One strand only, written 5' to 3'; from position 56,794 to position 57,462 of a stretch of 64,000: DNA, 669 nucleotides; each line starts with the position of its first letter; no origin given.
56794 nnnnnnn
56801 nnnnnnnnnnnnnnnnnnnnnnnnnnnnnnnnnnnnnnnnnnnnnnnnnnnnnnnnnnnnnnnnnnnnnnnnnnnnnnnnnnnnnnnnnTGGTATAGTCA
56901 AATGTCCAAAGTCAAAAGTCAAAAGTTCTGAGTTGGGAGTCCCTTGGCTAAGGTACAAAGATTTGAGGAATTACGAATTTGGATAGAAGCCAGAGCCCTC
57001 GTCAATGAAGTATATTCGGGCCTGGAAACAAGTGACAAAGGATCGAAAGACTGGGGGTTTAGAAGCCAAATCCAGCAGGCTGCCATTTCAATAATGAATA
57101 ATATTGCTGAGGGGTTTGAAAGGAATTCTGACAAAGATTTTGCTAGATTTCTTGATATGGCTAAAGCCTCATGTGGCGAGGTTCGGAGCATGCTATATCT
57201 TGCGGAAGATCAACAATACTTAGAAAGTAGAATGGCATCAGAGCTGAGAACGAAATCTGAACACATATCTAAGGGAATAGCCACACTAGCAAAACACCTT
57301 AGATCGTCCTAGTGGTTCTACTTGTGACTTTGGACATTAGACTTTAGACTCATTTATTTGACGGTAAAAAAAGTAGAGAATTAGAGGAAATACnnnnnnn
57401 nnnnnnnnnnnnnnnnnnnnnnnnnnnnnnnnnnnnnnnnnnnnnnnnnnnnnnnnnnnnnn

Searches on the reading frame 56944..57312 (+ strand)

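Call 73: search_protein_families(library=pfam, proteins=[window:56944-57312:+], max_evalue=0.001)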
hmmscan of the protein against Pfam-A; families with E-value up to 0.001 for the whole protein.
window:56944-57312:+ (122 aa): 1 family
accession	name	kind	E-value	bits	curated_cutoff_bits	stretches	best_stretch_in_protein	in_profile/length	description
PF05635.17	23S_rRNA_IVP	-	9.1e-31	106.7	33.8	1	8-112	1-104/106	23S rRNA-intervening sequence protein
